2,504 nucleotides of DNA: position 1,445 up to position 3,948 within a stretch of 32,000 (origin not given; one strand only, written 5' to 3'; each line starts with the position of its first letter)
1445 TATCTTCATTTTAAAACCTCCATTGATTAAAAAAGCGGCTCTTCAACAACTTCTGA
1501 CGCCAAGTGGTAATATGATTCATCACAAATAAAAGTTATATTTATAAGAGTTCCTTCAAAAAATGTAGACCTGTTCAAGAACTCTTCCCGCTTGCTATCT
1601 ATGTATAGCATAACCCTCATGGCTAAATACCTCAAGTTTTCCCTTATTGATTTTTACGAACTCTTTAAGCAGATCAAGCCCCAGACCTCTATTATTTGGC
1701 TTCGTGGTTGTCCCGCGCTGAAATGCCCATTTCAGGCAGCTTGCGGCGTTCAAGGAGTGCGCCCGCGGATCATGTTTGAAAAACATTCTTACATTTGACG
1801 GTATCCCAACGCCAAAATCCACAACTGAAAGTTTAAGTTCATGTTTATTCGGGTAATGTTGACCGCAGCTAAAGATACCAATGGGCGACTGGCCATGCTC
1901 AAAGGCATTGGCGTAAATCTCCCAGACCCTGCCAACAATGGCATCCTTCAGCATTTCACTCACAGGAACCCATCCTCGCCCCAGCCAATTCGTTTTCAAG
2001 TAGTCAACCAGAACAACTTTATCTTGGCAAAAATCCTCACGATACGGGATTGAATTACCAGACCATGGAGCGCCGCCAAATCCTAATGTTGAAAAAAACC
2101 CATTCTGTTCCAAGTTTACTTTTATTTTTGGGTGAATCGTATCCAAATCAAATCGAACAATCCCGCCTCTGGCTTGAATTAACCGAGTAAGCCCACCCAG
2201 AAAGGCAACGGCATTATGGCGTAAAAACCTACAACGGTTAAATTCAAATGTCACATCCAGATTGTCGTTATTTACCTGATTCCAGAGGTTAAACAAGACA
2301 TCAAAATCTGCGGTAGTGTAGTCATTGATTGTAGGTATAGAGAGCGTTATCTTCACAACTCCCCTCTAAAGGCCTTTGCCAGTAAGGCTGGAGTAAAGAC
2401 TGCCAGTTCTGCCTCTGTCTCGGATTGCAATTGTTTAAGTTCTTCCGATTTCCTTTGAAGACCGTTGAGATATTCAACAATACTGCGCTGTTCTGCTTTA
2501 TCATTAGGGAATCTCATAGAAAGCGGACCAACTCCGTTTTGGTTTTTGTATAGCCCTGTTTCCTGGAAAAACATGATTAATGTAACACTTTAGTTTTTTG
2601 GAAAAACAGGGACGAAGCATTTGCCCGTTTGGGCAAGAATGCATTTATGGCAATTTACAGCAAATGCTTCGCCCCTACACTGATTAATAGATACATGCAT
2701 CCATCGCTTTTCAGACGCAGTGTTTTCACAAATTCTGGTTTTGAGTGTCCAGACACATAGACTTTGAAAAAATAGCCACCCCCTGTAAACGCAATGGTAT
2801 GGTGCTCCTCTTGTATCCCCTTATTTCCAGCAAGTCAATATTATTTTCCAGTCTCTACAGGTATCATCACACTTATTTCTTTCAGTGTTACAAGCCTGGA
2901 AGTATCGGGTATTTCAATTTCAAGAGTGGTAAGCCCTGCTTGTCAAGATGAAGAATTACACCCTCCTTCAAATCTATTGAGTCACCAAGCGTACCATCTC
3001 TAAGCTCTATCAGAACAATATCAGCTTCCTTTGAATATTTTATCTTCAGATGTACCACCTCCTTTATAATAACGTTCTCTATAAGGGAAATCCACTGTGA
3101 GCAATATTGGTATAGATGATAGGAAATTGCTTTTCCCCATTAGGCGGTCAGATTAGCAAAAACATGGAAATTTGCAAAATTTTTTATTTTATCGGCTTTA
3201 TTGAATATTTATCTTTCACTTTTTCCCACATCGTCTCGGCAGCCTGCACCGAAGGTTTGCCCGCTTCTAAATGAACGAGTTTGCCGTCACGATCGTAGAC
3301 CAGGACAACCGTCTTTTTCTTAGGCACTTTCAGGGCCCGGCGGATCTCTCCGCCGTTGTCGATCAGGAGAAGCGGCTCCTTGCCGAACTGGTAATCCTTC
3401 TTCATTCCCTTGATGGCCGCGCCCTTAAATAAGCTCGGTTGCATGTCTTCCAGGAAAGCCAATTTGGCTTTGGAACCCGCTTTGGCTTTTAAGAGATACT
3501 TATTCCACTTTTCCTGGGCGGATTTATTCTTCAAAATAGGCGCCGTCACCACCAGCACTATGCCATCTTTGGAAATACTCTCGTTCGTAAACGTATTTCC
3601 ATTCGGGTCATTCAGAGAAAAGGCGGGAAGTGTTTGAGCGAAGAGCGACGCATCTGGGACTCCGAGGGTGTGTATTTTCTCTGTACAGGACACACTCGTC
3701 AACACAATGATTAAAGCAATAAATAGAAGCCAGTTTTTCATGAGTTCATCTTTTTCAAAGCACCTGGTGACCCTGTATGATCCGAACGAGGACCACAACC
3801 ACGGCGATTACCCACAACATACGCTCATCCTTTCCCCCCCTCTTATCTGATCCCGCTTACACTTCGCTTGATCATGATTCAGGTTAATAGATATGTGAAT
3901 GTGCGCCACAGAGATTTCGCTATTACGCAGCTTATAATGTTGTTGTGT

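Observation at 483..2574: GHKL ATPase + STAS-like + PIN-like cassette fused behind an hsdS remnant: candidate partner-switch-controlled nuclease (defence/TA-like) module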

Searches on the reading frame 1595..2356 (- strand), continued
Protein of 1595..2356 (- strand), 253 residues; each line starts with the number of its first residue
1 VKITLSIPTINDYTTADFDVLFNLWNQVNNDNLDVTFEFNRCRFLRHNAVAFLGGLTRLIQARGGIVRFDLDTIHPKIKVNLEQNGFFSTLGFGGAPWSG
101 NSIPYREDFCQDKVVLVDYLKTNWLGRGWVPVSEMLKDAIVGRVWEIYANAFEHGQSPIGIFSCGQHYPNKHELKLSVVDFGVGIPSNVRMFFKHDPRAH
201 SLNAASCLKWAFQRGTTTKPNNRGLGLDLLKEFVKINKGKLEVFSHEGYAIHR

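Call 50: fold_search(model_id=the predicted structure, library=pdb)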
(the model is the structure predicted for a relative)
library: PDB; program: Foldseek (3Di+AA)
matches with E <= 10: 1043; with E <= 0.001: 11
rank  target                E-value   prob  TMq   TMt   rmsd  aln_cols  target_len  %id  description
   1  2hkj                  6.1e-05  0.98  0.25  0.18   9.2       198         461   16  Topoisomerase VI-B bound to radicicol (released 2006-08-29)
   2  1mu5                  1.8e-04  0.97  0.26  0.18   9.2       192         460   16  Structure of topoisomerase subunit (released 2003-01-07)
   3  1mx0_C                2.0e-04  0.95  0.18  0.13   9.4       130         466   18  Structure of topoisomerase subunit (released 2003-01-07)
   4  1z59                  2.1e-04  0.92  0.18  0.12   9.7       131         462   17  Topoisomerase VI-B, ADP-bound monomer form (released 2005-06-14)
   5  1mx0_B                2.5e-04  0.95  0.25  0.18  14.2       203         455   16  Structure of topoisomerase subunit (released 2003-01-07)
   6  3zkd_F                4.8e-04  0.98  0.28  0.23  11.1       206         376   12  CRYSTAL STRUCTURE OF THE ATPASE REGION OF Mycobacterium tuberculosis GyrB WITH AMPPNP (released 2013-09-18)
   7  6m1j_A                5.2e-04  0.95  0.25  0.35  11.3       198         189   13  The DNA Gyrase B ATP binding domain of PSEUDOMONAS AERUGINOSA in complex with compound 12x (released 2020-09-02)
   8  3sl2                  6.3e-04  1.00  0.31  0.58   5.9       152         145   22  ATP Forms a Stable Complex with the Essential Histidine Kinase WalK (YycG) Domain (released 2012-06-27)
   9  7ptf_B                7.2e-04  0.97  0.29  0.38  10.8       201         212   14  Pseudomonas aeruginosa DNA gyrase B 24kDa ATPase subdomain complexed with novobiocin (released 2022-10-05)
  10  8bn6                  9.3e-04  0.95  0.29  0.39  10.8       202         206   13  Pseudomonas aeruginosa DNA gyrase B 24kDa ATPase subdomain complexed with EBL3021 (released 2023-03-29)
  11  3zkb_I                9.9e-04  0.98  0.30  0.24  10.8       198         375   13  CRYSTAL STRUCTURE OF THE ATPASE REGION OF Mycobacterium tuberculosis GyrB WITH AMPPNP (released 2013-09-18)
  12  7ptg_A                1.3e-03  0.84  0.23  0.33  11.1       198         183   14  Pseudomonas aeruginosa DNA gyrase B 24kDa ATPase subdomain complexed with EBL2888 (released 2022-10-05)
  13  7p2w                  1.7e-03  0.92  0.27  0.36  11.6       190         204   14  E.coli GyrB24 with inhibitor LMD92 (EBL2682) (released 2022-07-20)
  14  3zkb_J                1.8e-03  0.77  0.23  0.19  12.6       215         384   12  CRYSTAL STRUCTURE OF THE ATPASE REGION OF Mycobacterium tuberculosis GyrB WITH AMPPNP (released 2013-09-18)
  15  3zkb_K                2.2e-03  0.98  0.31  0.25  10.7       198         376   13  CRYSTAL STRUCTURE OF THE ATPASE REGION OF Mycobacterium tuberculosis GyrB WITH AMPPNP (released 2013-09-18)
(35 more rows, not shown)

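Call 55: search_protein_families(library=pfam, alignment_id=A3, max_evalue=0.001)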
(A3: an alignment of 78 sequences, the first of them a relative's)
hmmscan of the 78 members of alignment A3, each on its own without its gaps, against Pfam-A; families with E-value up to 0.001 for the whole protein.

A. member 1, L006:30-599:+ (189 aa): 1 family
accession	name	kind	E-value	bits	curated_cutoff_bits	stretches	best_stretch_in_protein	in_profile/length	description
PF01420.25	Methylase_S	-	1.6e-13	51.6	22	1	2-167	10-162/168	Type I restriction modification DNA specificity domain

B. families by the number of members that match (of 78 scanned): 74 families (the first 25 are shown)
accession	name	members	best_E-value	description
PF01420.25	Methylase_S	28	2.4e-28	Type I restriction modification DNA specificity domain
PF04851.21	ResIII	7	1.9e-19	Type III restriction enzyme, res subunit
PF18766.7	SWI2_SNF2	5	7e-70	SWI2/SNF2 ATPase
PF04313.20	HSDR_N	5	6.2e-38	Type I restriction enzyme R protein N terminus (HSDR_N)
PF00582.32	Usp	5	2.6e-29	Universal stress protein family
PF00270.35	DEAD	5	6.6e-06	DEAD/DEAH box helicase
PF11867.13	T1RH-like_C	4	2.3e-25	Type I restriction enzyme HindI endonuclease subunit-like, C-terminal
PF22679.2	T1R_D3-like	4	7.7e-18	Type I restriction enzyme subunit R domain 3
PF13289.12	SIR2_2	3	9.1e-23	SIR2-like domain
PF02867.20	Ribonuc_red_lgC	2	1.8e-135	Ribonucleotide reductase, barrel domain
PF10593.14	Z1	2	6.5e-39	Z1 domain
PF04232.17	SpoVS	2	1.4e-36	Stage V sporulation protein S (SpoVS)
PF00271.37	Helicase_C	2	9.5e-17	Helicase conserved C-terminal domain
PF00176.29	SNF2-rel_dom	2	8e-12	SNF2-related domain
PF13091.12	PLDc_2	2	7.9e-09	PLD-like domain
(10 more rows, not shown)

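Call 56: search_protein_families(library=pfam, alignment_id=A4, max_evalue=0.001)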
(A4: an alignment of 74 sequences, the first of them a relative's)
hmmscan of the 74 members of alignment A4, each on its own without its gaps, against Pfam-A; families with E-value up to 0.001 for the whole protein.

A. member 1, L007:8199-9407:+ (402 aa): 3 families
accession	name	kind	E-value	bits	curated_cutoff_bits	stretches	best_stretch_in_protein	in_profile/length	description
PF02601.20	Exonuc_VII_L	-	2.8e-95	319.9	35.9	2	123-347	1-220/315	Exonuclease VII, large subunit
PF13742.12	tRNA_anti_2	-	2.8e-29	101.6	27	1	7-97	1-92/95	OB-fold nucleic acid binding domain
PF01336.31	tRNA_anti-codon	-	2.5e-12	47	27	1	27-100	1-73/75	OB-fold nucleic acid binding domain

B. families by the number of members that match (of 74 scanned): 130 families (the first 25 are shown)
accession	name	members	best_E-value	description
PF02661.23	Fic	4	3.4e-22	Fic/DOC family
PF13401.12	AAA_22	4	2.6e-07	AAA domain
PF01724.21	DUF29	3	2.1e-55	Domain of unknown function DUF29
PF01420.25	Methylase_S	3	2.7e-36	Type I restriction modification DNA specificity domain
PF21247.3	Fic-like_C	3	3.8e-31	Filamentation induced by cAMP protein Fic-like, C-terminal domain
PF00004.35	AAA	3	3.7e-27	ATPase family associated with various cellular activities (AAA)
PF12706.13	Lactamase_B_2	3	1e-09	Beta-lactamase superfamily domain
PF13310.11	Virulence_RhuM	2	3e-102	Virulence protein RhuM family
PF02601.20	Exonuc_VII_L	2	2.8e-95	Exonuclease VII, large subunit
PF13166.12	AAA_13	2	2.3e-65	AAA domain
PF00580.27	UvrD-helicase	2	9.8e-54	UvrD/REP helicase N-terminal domain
PF21810.3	DUF6880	2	1.1e-52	Family of unknown function (DUF6880)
PF00082.27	Peptidase_S8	2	1.7e-36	Subtilase family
PF13742.12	tRNA_anti_2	2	2.8e-29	OB-fold nucleic acid binding domain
PF04255.20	DUF433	2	1.2e-23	Protein of unknown function (DUF433)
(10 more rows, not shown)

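Call 67: search_protein_families(library=pfam, proteins=[L056:3255-4784:+, L057:9097-11340:-, L026:2386-5820:-, L020:1650-5264:-, L064:2466-5861:-, L039:3602-5812:+, L043:3623-5854:+, L058:3428-5737:+, L046:5091-5984:+, L018:5114-5944:+], max_evalue=0.001)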
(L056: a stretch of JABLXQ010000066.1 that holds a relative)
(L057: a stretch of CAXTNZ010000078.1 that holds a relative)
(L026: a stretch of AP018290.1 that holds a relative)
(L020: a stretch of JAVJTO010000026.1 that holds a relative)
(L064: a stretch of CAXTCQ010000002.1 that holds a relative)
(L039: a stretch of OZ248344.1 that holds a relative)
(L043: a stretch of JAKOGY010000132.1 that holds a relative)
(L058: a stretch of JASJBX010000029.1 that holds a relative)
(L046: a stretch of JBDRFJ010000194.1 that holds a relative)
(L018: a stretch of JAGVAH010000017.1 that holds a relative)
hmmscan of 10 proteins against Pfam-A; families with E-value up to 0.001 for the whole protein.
L056:3255-4784:+ (509 aa): 6 families
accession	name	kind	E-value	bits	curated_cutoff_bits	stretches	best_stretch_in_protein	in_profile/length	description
PF02384.22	N6_Mtase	-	5.1e-43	148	20.4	1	144-462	3-299/311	N-6 DNA Methylase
PF12161.14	HsdM_N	-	1.4e-12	48.8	24.5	1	6-133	1-134/135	HsdM N-terminal domain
PF01170.24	UPF0020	-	1.6e-10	41.5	22.3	1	173-345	16-168/197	RMKL-like, methyltransferase domain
PF07669.17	Eco57I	-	3.3e-07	31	25.3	1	290-374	71-165/171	Eco57I restriction-modification methylase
PF20473.4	MmeI_Mtase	-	1.1e-06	28.5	27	1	188-207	22-41/259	MmeI, DNA-methyltransferase domain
PF13847.12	Methyltransf_31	-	8.3e-05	22.7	27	0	242-303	24-84/145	Methyltransferase domain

L057:9097-11340:- (747 aa): 4 families
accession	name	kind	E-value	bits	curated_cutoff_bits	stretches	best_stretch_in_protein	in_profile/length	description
PF02384.22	N6_Mtase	-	1.2e-76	258.5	20.4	1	149-424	3-271/311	N-6 DNA Methylase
PF12161.14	HsdM_N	-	1.2e-19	71.7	24.5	1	7-139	1-135/135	HsdM N-terminal domain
PF01170.24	UPF0020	-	0.0003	21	22.3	1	179-279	15-132/197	RMKL-like, methyltransferase domain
PF05175.20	MTS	-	0.00044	20.4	23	0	188-283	27-113/170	Methyltransferase small domain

L026:2386-5820:- (1144 aa): 5 families
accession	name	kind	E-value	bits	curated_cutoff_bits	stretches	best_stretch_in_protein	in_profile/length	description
PF00271.37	Helicase_C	-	2.3e-16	60.5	23.5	1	732-853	1-110/110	Helicase conserved C-terminal domain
PF00176.29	SNF2-rel_dom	-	4.7e-11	42.8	24.9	2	258-323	2-73/290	SNF2-related domain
PF13091.12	PLDc_2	-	7.9e-09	35.9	27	1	112-195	54-132/132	PLD-like domain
PF09565.16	RE_NgoFVII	-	4.5e-07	29.8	23.8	1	121-193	75-147/162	NgoFVII restriction endonuclease N-terminal PLD domain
PF04851.21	ResIII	-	4.7e-07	30.3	22.5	0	332-386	113-163/164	Type III restriction enzyme, res subunit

L020:1650-5264:- (1204 aa): 18 families
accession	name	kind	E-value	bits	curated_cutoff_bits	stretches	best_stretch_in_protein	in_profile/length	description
PF01855.24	POR_N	-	1.7e-84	283.6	27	1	18-248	2-230/231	Pyruvate flavodoxin/ferredoxin oxidoreductase, thiamine diP-bdg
PF01558.24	POR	-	8.7e-30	104.6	27.4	1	430-613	1-172/173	Pyruvate ferredoxin/flavodoxin oxidoreductase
PF10371.14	EKR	-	2.9e-25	88.3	27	1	630-682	3-55/55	Domain of unknown function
PF17147.9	PFOR_II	-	1.9e-14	54.2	27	1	270-356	1-82/102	Pyruvate:ferredoxin oxidoreductase core domain II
PF13484.11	Fer4_16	-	1.9e-11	45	30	1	693-761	2-65/66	4Fe-4S double cluster binding domain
PF12838.12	Fer4_7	-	1.1e-10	42.2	27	1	693-762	2-51/52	4Fe-4S dicluster domain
PF13237.11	Fer4_10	-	1.1e-09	38.5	25.5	1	688-760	4-53/53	4Fe-4S dicluster domain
PF00037.32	Fer4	-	1.7e-09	37.5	21.1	2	686-709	1-24/24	4Fe-4S binding domain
PF13187.11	Fer4_9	-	2e-09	37.8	27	1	693-762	2-50/52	4Fe-4S dicluster domain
PF14697.11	Fer4_21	-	2.1e-09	37.8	35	1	739-762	31-54/59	4Fe-4S dicluster domain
PF12837.12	Fer4_6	-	3.1e-09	36.8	25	1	685-708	1-24/24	4Fe-4S binding domain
PF02775.26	TPP_enzyme_C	-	1e-08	35.5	21.9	1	965-1076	46-149/151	Thiamine pyrophosphate enzyme, C-terminal TPP binding domain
PF12797.12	Fer4_2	-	1.8e-08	34.2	24.5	2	685-704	2-21/22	4Fe-4S binding domain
PF13183.11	Fer4_8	-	8.5e-08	33.1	27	1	692-762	4-67/68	4Fe-4S dicluster domain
PF13534.11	Fer4_17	-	4.4e-06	27.6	22.2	1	693-761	2-58/61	4Fe-4S dicluster domain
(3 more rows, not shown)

L064:2466-5861:- (1131 aa): 6 families
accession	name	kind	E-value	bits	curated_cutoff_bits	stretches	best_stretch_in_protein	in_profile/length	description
PF00271.37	Helicase_C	-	9.5e-17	61.7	23.5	1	720-840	2-110/110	Helicase conserved C-terminal domain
PF00176.29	SNF2-rel_dom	-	8e-12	45.3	24.9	2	332-469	114-227/290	SNF2-related domain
PF13091.12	PLDc_2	-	9.4e-09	35.7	27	1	112-195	54-132/132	PLD-like domain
PF04851.21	ResIII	-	5e-07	30.2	22.5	0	329-386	110-163/164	Type III restriction enzyme, res subunit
PF09565.16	RE_NgoFVII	-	4.9e-06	26.4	23.8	1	121-193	75-147/162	NgoFVII restriction endonuclease N-terminal PLD domain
PF00270.35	DEAD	-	6.6e-06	26.4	26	0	332-388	102-162/167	DEAD/DEAH box helicase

L039:3602-5812:+ (736 aa): 1 family
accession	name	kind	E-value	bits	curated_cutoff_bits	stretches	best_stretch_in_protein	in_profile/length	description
PF10593.14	Z1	-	1.1e-38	133.5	25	1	306-512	3-209/228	Z1 domain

L043:3623-5854:+ (743 aa): 1 family
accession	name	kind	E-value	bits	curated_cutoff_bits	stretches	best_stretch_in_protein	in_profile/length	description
PF00223.24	PsaA_PsaB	-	0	1302.4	23.3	1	8-736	1-711/711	Photosystem I psaA/psaB protein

L058:3428-5737:+ (769 aa): 3 families
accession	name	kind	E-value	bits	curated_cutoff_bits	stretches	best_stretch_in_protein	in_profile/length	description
PF02867.20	Ribonuc_red_lgC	-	1.8e-135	453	23.9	1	245-749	2-523/523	Ribonucleotide reductase, barrel domain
PF00317.26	Ribonuc_red_lgN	-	3.2e-14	53.2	28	1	170-241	2-77/77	Ribonucleotide reductase, all-alpha domain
PF03477.21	ATP-cone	-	1.4e-11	45.2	25.8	1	34-117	2-86/88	ATP cone domain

L046:5091-5984:+ (297 aa): 1 family
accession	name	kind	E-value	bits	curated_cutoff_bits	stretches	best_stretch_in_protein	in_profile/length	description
PF04471.18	Mrr_cat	-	9.6e-09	35.8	21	1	158-265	5-114/115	Restriction endonuclease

L018:5114-5944:+ (276 aa): 1 family
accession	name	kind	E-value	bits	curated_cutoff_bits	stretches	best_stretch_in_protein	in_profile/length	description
PF09509.15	Hypoth_Ymh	-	9.9e-37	125.9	25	1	145-268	1-119/119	Protein of unknown function (Hypoth_ymh)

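Call 73: find_related_loci(query=A1, collection=viral_contigs, flank=5000)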
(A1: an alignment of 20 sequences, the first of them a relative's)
Query A1 (296 aa) in viral_contigs; peptide patterns used: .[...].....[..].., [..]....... (x = any residue, [..] = any of these).
47 stretches matched a pattern; 6 encode a relative of the query (tblastn E <= 1e-3); 6 distinct loci.
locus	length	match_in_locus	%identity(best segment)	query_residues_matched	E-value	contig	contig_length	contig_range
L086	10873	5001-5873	50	4-296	3e-93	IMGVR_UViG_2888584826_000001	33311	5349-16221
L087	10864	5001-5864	49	7-296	1e-92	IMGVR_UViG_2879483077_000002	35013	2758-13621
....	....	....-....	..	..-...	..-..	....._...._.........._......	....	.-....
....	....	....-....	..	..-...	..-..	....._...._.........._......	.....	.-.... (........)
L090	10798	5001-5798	29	28-295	2e-28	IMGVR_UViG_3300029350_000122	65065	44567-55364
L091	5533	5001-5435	34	130-275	1e-19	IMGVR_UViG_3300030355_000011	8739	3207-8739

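Call 74: search_protein_families(library=pfam, proteins=[P0148, P0170, P0202, P0237], max_evalue=0.01)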
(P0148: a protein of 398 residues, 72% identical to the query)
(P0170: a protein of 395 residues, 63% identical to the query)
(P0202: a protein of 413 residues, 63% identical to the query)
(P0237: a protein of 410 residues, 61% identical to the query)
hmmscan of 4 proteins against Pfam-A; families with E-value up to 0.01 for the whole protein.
P0148 (398 aa): 1 family
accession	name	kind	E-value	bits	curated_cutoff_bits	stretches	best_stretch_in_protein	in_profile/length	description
PF02518.31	HATPase_c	-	5.8e-05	23.9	26.4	1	245-351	10-100/111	Histidine kinase-, DNA gyrase B-, and HSP90-like ATPase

P0170 (395 aa): 1 family
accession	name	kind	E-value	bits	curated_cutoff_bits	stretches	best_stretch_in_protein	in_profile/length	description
PF02518.31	HATPase_c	-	2.8e-06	28.2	26.4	1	238-348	4-97/111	Histidine kinase-, DNA gyrase B-, and HSP90-like ATPase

P0202 (413 aa): 1 family
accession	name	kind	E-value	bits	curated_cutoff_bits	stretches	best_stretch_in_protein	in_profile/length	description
PF02518.31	HATPase_c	-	3.6e-05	24.6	26.4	1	265-366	10-97/111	Histidine kinase-, DNA gyrase B-, and HSP90-like ATPase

P0237 (410 aa): 1 family
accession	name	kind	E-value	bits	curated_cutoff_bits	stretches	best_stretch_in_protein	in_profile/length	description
PF02518.31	HATPase_c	-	2.6e-06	28.3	26.4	1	261-362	10-97/111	Histidine kinase-, DNA gyrase B-, and HSP90-like ATPase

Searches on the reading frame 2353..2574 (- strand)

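Call 3: search_protein_families(library=pfam, proteins=[window:2353-2574:-], max_evalue=1)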
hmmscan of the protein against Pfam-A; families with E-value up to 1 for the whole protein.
window:2353-2574:- (73 aa): 0 families

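Call 4: search_protein_families(library=padloc, proteins=[window:2353-2574:-], max_evalue=1)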
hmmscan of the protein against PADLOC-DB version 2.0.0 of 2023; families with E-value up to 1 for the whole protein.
window:2353-2574:- (73 aa): 10 families
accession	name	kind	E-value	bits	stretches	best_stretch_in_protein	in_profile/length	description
PDLC03194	Specificity_I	-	3.4e-08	30.9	1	27-73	345-391/391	Type I specificity subunit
PDLC03162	Specificity_I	-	4.6e-07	27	1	18-73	360-414/431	Type I specificity subunit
PDLC03079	Specificity_I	-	2.5e-06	24.9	1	27-73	171-217/470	Type I specificity subunit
PDLC03115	Specificity_I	-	0.00044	16.9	1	9-73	363-426/462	Type I specificity subunit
PDLC03090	Specificity_I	-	0.00065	17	1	26-73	384-431/434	Type I specificity subunit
PDLC03189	Specificity_I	-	0.00074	16.5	1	26-73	370-417/459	Type I specificity subunit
PDLC03169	Specificity_I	-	0.0015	16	1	17-73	364-419/461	Type I specificity subunit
PDLC04137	mad5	-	0.0039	14.4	1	26-58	149-387/392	mads_5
PDLC03062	Specificity_I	-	0.014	12.6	1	16-73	322-375/375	Type I specificity subunit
PDLC03127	Specificity_I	-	0.025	11.3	1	27-73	163-209/571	Type I specificity subunit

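Call 5: search_protein_families(library=ncbifam, proteins=[window:2353-2574:-], max_evalue=1)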
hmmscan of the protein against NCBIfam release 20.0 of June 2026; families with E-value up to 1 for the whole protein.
window:2353-2574:- (73 aa): 0 families

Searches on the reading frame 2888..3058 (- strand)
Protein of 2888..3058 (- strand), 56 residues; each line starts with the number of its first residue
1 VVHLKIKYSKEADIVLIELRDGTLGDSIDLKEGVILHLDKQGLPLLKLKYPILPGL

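Call 3: search_protein_families(library=pfam, proteins=[window:2888-3058:-], max_evalue=1)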
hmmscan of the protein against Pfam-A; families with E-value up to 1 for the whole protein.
window:2888-3058:- (56 aa): 1 family
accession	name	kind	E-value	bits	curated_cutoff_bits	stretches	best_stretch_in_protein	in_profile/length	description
PF10049.14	DUF2283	-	1.2e-07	32.2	23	1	5-42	1-38/49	Protein of unknown function (DUF2283)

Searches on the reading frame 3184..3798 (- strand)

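Call 3: search_protein_families(library=pfam, proteins=[window:3184-3798:-], max_evalue=1)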
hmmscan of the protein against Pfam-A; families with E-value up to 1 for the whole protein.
window:3184-3798:- (204 aa): 1 family
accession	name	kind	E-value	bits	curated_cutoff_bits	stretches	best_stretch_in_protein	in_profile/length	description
PF09695.16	YtfJ_HI0045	-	0.0066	16.6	24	1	127-195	93-158/160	Bacterial protein of unknown function (YtfJ_HI0045)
